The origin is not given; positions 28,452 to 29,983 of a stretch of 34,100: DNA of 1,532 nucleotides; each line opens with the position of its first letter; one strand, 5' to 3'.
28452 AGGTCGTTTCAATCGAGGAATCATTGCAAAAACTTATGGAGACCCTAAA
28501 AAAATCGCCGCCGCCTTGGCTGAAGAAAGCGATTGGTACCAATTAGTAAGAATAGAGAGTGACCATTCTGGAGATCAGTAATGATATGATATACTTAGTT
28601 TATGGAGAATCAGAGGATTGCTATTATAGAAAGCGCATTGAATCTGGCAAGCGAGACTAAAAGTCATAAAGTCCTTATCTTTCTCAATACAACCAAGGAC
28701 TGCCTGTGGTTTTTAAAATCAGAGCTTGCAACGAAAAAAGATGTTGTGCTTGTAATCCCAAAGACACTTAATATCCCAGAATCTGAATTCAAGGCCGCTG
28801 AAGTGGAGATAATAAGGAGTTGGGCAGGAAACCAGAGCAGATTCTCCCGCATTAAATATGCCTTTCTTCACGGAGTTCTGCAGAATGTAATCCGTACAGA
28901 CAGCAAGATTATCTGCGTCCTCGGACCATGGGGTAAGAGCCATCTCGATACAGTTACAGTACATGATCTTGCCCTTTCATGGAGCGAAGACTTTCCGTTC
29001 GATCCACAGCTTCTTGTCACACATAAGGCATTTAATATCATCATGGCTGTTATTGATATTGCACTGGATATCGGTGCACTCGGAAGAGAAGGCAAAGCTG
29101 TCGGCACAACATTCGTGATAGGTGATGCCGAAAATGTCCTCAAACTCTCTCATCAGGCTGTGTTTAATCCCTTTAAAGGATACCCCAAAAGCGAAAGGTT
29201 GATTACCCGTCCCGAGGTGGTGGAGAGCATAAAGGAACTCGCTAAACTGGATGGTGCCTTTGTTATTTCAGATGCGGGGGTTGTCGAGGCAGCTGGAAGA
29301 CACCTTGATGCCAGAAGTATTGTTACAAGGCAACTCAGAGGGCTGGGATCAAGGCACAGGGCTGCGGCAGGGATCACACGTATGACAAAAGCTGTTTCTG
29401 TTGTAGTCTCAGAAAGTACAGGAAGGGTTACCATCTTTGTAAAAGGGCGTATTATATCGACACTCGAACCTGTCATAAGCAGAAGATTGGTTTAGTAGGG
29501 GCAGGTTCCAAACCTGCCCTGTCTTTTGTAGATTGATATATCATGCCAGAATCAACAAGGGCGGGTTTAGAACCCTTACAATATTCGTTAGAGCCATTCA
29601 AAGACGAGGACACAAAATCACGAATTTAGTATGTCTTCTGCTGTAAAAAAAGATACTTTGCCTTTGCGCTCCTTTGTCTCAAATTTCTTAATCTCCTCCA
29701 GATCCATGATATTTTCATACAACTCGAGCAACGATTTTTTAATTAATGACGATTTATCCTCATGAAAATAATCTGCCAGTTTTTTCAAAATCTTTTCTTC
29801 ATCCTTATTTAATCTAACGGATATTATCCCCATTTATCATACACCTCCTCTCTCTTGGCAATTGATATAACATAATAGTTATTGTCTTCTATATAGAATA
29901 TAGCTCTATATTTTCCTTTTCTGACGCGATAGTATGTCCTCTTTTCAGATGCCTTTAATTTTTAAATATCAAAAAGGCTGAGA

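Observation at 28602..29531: c-di-AMP synthase (CdaZ/DacZ-like) as the terminal gene of a nitrogenase operon that also encodes two PII-like NifI proteins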

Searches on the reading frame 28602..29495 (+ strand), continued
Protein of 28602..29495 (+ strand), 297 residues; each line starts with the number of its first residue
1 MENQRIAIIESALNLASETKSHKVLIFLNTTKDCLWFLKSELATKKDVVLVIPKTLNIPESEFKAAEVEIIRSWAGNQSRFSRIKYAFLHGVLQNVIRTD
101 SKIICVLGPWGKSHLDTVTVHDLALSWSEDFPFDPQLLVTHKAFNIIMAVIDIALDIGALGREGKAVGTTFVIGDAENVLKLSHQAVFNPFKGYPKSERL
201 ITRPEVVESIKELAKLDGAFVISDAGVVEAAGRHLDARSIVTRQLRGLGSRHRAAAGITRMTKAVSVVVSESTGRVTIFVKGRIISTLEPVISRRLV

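Call 29: find_encoding_contigs(protein=P0008, flank=10000, max_places=3)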
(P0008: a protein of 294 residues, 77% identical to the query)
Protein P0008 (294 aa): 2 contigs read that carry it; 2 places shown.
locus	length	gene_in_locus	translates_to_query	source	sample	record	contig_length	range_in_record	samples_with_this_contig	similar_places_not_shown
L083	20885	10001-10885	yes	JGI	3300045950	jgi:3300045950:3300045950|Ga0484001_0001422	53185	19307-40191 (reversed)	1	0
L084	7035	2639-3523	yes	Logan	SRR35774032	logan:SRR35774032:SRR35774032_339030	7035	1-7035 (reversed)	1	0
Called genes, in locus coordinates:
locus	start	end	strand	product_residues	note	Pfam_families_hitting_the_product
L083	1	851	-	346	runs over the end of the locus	-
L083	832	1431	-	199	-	-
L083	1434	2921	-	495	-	PF12161:HsdM_N, PF02384:N6_Mtase, PF01170:UPF0020 (faint), PF07669:Eco57I (weak)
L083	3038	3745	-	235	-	PF00702:Hydrolase, PF12710:HAD, PF13419:HAD_2, PF13242:Hydrolase_like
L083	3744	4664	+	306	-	PF02739:5_3_exonuc_N, PF01367:5_3_exonuc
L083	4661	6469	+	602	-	PF01612:DNA_pol_A_exo1, PF22619:DNA_polI_exo1, PF00476:DNA_pol_A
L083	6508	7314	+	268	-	PF06508:QueC (faint)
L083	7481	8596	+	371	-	PF02754:CCG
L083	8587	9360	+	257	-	PF03692:CxxCxxCC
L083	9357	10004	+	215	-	PF00923:TAL_FSA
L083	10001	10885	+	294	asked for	PF02457:DAC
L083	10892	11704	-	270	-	PF02535:Zip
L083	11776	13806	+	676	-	PF00456:Transketolase_N, PF02779:Transket_pyr, PF02780:Transketolase_C, PF22613:Transketolase_C_1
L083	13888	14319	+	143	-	-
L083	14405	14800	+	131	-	PF00571:CBS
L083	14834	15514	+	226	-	PF00881:Nitroreductase, PF14512:TM1586_NiRdase (faint)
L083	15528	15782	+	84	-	-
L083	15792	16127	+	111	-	PF04358:DsrC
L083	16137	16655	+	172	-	PF16694:Cytochrome_P460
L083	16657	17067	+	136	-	PF13473:Cupredoxin_1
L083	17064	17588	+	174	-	PF01965:DJ-1_PfpI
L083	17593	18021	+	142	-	PF13301:DUF4079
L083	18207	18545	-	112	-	-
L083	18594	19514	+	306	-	PF04055:Radical_SAM, PF13186:SPASM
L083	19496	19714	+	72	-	-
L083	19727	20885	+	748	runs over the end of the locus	PF11845:Tll0287-like, PF08447:PAS_3, PF13426:PAS_9, PF00512:HisKA, PF02518:HATPase_c, PF00072:Response_reg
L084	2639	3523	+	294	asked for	PF02457:DAC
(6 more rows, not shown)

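Call 36: search_solved_structures(query=A3, max_evalue=1)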
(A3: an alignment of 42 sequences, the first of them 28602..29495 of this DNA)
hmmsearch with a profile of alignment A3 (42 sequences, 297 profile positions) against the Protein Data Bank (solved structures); distinct sequences matched with E-value up to 1: 21.
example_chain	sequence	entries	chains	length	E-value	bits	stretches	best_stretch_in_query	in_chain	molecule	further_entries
8ogk_A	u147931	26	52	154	2.8e-08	36.1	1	217-284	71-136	Cyclic di-AMP synthase CdaA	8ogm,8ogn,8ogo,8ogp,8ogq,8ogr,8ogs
9g0g_A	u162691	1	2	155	2.8e-08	36.1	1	217-284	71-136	Cyclic di-AMP synthase CdaA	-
7ojs_H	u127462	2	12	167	3.4e-08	35.9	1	217-284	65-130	Cyclic di-AMP synthase CdaA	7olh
6huw_A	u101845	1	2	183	3.9e-08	35.7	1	217-284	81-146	Diadenylate cyclase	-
8ofo_AAA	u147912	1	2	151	4e-08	35.7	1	217-286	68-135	Diadenylate cyclase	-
7dfx_A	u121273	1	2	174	4.1e-08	35.6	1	214-283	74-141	DAC domain-containing protein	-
7dg0_A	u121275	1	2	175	4.1e-08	35.6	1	214-283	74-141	DAC domain-containing protein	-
8ofj_B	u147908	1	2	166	6.7e-08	34.9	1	217-284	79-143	Diadenylate cyclase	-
6hvn_A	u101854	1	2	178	7.1e-08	34.8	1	217-284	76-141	Diadenylate cyclase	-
6gyy_A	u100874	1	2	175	7.6e-08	34.7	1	217-284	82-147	Diadenylate cyclase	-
6gyw_A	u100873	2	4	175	7.7e-08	34.7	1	216-284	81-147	Diadenylate cyclase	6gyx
6hvl_A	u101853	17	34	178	8.1e-08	34.6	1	217-284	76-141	Diadenylate cyclase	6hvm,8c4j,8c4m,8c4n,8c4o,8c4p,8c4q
4rv7_A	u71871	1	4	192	9.5e-08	34.4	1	217-284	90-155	Diadenylate cyclase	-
7l8n_A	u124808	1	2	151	9.9e-07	31.1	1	217-288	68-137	Diadenylate cyclase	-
8ofg_A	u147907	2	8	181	1.2e-06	30.8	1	217-284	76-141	Diadenylate cyclase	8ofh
9y4s_A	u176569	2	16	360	0.0019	20.3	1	210-283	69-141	DNA integrity scanning protein DisA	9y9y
7y0d_A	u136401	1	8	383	0.0046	19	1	210-283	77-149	DNA integrity scanning protein DisA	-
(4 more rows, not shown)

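Call 44: predict_structure(alignment_id=A3)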
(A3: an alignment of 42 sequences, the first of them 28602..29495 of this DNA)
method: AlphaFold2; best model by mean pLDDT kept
length: 297 residues; sequences in the alignment: 42
mean_pLDDT: 85.4   pTM: 0.85
mean pLDDT of the five models: 85.4, 80.8, 80.7, 80.5, 75.5
residues with pLDDT >= 90: 131; 70-90: 142; 50-70: 19; < 50: 5
segments of 3 or more residues with pLDDT < 50: 293-297
pLDDT, mean of each block of 10 residues (from residue 1): 81 93 91 89 85 83 86 73 89 90 86 80 76 87 93 87 78 94 76 91 91 88 94 79 80 93 95 90 90 42
secondary structure, 60 per line:
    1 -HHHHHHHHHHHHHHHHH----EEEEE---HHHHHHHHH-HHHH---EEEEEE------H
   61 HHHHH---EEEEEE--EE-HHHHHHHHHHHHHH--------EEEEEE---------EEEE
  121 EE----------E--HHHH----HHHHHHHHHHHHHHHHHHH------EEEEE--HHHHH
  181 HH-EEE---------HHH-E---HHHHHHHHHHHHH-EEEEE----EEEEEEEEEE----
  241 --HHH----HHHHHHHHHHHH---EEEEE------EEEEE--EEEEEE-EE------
elements in order: H2-18 E23-27 H31-39 H41-44 E48-53 H60-65 E69-74 H80-93 E102-107 E117-122 H136-139 H144-162 E169-173 H176-182 E184-186 H204-216 E218-222 E227-236 H250-261 E265-269 E276-280 E283-288

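Call 47: fold_search(model_id=the predicted structure, library=pdb)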
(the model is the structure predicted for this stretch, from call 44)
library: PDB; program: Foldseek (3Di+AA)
matches with E <= 10: 1242; with E <= 0.001: 144
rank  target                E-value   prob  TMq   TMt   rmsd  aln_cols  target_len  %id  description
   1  8ofj_B                4.9e-07  1.00  0.32  0.57   4.8       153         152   22  Mycoplasma pneumoniae CdaM (released 2023-06-21)
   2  8ofj_A                1.7e-06  1.00  0.33  0.59   4.7       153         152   22  Mycoplasma pneumoniae CdaM (released 2023-06-21)
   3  7y0d_A                2.1e-06  1.00  0.33  0.29   3.7       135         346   22  Cryo-EM structure of the Mycobacterium smegmatis DNA integrity scanning protein (MsDisA). (released 2023-02-08)
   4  6gyw_A                2.7e-06  1.00  0.31  0.56   7.5       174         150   18  Crystal structure of DacA from Staphylococcus aureus (released 2019-01-23)
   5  6gyy_B                2.8e-06  1.00  0.31  0.57   5.9       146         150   22  Crystal structure of DacA from Staphylococcus aureus, N166C/T172C double mutant (released 2019-01-23)
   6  6huw_A                3.4e-06  1.00  0.26  0.49   6.8       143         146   23  Crystal structure of CdaA from Bacillus subtilis (released 2019-10-30)
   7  9y9y_H                3.8e-06  1.00  0.32  0.45   3.2       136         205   25  Crystal structure of DNA integrity scanning protein DisA from Mycobacterium tuberculosis in complex with cyclic di-AMP (released 2025-09-24)
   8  9y4s_F                4.3e-06  1.00  0.32  0.31   3.6       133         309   23  Crystal structure of DNA integrity scanning protein (DisA) from Mycobacterium tuberculosis in complex with cyclic di-A (released 2025-09-17)
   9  9y9y_C                4.6e-06  1.00  0.31  0.28   3.9       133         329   24  Crystal structure of DNA integrity scanning protein DisA from Mycobacterium tuberculosis in complex with cyclic di-AMP (released 2025-09-24)
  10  8ofo_BBB              4.6e-06  1.00  0.30  0.53   5.3       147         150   22  Structure of Enterococcus faecium CdaA (released 2023-06-21)
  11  6hvm_B                4.9e-06  1.00  0.34  0.60   5.3       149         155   20  Structural characterization of CdaA-APO (released 2019-06-05)
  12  8c4n_B                5.5e-06  1.00  0.36  0.61   3.6       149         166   19  CdaA-AMP complex (released 2023-06-07)
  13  7dfx_A                5.5e-06  1.00  0.33  0.58   4.8       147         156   20  Structure and function of Diadenylate cyclase DacM in Mycoplasma ovipneumoniae (released 2021-11-17)
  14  6gyw_B                6.2e-06  1.00  0.31  0.56   6.0       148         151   22  Crystal structure of DacA from Staphylococcus aureus (released 2019-01-23)
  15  6gyx_B                6.6e-06  1.00  0.31  0.55   6.3       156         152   20  Crystal structure of DacA from Staphylococcus aureus in complex with ApCpp (released 2019-01-23)
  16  9y9y_A                7.9e-06  1.00  0.32  0.28   3.4       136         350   25  Crystal structure of DNA integrity scanning protein DisA from Mycobacterium tuberculosis in complex with cyclic di-AMP (released 2025-09-24)
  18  9y9y_D                8.4e-06  1.00  0.32  0.27   3.6       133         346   23  Crystal structure of DNA integrity scanning protein DisA from Mycobacterium tuberculosis in complex with cyclic di-AMP (released 2025-09-24)
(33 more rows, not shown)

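Call 50: search_protein_families(library=pfam, alignment_id=A3, max_evalue=0.01)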
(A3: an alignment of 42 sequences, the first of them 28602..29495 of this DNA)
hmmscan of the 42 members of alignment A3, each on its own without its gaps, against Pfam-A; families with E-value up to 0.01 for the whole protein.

A. member 1, window:28602-29495:+ (297 aa): 2 families
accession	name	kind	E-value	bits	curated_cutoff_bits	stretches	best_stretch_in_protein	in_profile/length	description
PF02457.21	DAC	-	8.9e-23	80.6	27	1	161-283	6-118/119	DisA bacterial checkpoint controller nucleotide-binding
PF21755.2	DacZ_P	-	0.00044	20.4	27.4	1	7-123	4-117/125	Probable sensor domain DacZ_P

B. families by the number of members that match (of 42 scanned): 3 families
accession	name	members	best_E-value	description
PF02457.21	DAC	42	7.3e-25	DisA bacterial checkpoint controller nucleotide-binding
PF21755.2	DacZ_P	37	1.3e-07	Probable sensor domain DacZ_P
PF02887.21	PK_C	2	0.0013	Pyruvate kinase, alpha/beta domain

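Call 57: find_encoding_contigs(protein=P0009, flank=10000, max_places=2)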
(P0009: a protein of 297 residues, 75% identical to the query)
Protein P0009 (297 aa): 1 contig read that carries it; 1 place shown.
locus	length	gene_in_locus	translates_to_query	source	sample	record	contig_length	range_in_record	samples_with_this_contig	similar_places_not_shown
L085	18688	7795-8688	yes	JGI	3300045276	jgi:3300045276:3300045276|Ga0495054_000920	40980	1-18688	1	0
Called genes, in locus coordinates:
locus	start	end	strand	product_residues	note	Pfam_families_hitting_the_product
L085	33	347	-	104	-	-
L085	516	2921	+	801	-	PF19864:Radical_SAM_N2, PF04055:Radical_SAM, PF10105:DUF2344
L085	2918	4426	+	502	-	PF10150:RNase_E_G, PF20833:RNase_E_G_Thio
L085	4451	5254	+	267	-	-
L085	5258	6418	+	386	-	PF13183:Fer4_8, PF13534:Fer4_17, PF02754:CCG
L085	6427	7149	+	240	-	PF03692:CxxCxxCC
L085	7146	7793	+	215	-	PF00923:TAL_FSA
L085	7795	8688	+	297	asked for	PF02457:DAC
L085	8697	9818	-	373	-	PF04055:Radical_SAM (weak)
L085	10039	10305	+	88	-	PF04014:MazE_antitoxin (weak)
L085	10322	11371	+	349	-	PF03599:CdhD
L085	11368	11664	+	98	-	PF13183:Fer4_8 (faint), PF14697:Fer4_21 (faint), PF00037:Fer4, PF12837:Fer4_6, PF13237:Fer4_10, PF12800:Fer4_4 (weak), PF12838:Fer4_7, PF13187:Fer4_9, +3 more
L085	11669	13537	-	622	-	PF00483:NTP_transferase, PF01636:APH, PF02958:EcKL (faint)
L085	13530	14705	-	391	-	PF07075:NamZ_N, PF20732:NamZ_C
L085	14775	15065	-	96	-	-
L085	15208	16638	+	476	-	PF00392:GntR, PF14502:HTH_41 (faint), PF00155:Aminotran_1_2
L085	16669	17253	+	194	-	PF12917:YfbR-like, PF13023:HD_3, PF01966:HD (weak)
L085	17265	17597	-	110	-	-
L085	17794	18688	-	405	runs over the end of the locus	PF00180:Iso_dh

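Call 58: find_encoding_contigs(protein=P0011, flank=10000, max_places=2)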
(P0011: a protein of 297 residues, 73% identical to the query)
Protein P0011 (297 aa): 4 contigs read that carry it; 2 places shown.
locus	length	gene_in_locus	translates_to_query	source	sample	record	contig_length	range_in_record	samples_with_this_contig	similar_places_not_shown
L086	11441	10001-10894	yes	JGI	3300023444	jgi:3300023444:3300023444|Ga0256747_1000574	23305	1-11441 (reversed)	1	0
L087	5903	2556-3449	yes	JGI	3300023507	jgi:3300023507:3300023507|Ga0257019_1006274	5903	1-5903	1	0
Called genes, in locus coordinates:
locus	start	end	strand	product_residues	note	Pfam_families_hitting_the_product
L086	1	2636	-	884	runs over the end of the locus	PF00148:Oxidored_nitro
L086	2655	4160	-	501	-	PF11844:DUF3364, PF00148:Oxidored_nitro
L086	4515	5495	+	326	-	PF00665:rve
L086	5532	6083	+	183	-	PF22483:Mu-transpos_C_2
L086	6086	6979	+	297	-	PF01695:IstB_IS21, PF00308:Bac_DnaA (weak)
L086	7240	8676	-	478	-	PF00148:Oxidored_nitro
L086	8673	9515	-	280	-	PF00142:Fer4_NifH, PF01656:CbiA, PF02374:ArsA_ATPase (weak), PF10609:ParA (faint), PF13614:AAA_31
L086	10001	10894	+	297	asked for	PF02457:DAC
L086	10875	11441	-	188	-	?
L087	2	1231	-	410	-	?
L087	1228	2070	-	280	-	PF00142:Fer4_NifH, PF01656:CbiA, PF02374:ArsA_ATPase (weak), PF10609:ParA (faint), PF13614:AAA_31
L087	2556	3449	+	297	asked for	PF02457:DAC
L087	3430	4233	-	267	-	PF00005:ABC_tran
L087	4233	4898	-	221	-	PF00528:BPD_transp_1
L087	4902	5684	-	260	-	PF01547:SBP_bac_1, PF13531:SBP_bac_11, PF04069:OpuAC, PF12974:Phosphonate-bd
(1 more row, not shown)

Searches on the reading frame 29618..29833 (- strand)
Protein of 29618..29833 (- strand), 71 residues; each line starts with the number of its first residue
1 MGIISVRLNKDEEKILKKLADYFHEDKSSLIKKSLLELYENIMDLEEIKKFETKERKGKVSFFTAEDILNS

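Call 54: search_protein_families(library=pfam, proteins=[window:29618-29833:-], max_evalue=0.001)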
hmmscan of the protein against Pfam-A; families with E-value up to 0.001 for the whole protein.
window:29618-29833:- (71 aa): 1 family
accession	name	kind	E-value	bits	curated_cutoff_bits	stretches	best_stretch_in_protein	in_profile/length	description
PF19807.5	DUF6290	-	1.1e-13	51.6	27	1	1-68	1-68/72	Family of unknown function (DUF6290)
